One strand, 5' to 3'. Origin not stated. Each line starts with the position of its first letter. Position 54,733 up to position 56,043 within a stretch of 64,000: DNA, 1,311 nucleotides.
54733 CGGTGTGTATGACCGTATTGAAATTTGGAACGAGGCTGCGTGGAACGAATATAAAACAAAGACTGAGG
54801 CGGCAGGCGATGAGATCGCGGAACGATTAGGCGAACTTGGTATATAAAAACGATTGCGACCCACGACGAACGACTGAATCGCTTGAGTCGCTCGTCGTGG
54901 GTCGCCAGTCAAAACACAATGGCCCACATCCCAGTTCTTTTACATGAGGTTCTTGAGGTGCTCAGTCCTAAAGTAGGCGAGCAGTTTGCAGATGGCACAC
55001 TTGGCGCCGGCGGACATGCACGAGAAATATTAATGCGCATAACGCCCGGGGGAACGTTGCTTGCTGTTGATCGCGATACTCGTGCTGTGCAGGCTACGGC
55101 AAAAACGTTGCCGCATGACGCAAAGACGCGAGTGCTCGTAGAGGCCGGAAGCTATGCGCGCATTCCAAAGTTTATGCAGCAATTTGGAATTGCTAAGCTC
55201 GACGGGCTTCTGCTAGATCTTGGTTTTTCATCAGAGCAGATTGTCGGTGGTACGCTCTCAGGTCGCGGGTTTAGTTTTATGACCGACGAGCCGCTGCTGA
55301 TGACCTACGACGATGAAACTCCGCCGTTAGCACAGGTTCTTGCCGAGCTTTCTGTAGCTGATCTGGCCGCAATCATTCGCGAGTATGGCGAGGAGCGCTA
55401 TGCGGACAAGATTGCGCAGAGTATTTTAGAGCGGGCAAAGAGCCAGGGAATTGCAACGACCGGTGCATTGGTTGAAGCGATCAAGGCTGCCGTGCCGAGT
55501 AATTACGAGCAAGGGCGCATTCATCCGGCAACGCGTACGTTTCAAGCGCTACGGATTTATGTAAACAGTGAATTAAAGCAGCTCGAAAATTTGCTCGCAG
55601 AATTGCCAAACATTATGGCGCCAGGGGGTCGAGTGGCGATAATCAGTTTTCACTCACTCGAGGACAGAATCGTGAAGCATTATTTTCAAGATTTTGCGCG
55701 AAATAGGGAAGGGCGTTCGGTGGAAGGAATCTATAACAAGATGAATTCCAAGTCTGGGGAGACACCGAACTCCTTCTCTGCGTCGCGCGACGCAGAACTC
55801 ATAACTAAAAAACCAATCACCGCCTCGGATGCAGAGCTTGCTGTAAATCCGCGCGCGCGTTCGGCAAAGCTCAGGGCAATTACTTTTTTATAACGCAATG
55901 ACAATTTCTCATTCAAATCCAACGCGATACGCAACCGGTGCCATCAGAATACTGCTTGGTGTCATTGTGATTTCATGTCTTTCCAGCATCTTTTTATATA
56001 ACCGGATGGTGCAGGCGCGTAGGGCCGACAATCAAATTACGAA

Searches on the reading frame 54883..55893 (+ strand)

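Call 116: search_protein_families(library=pfam, proteins=[window:54883-55893:+], max_evalue=0.001)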
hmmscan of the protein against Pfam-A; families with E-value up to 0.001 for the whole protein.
window:54883-55893:+ (336 aa): 1 family
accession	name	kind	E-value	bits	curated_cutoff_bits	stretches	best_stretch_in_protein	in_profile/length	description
PF01795.25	Methyltransf_5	-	8.3e-89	298.5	27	1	13-334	2-307/309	MraW methylase family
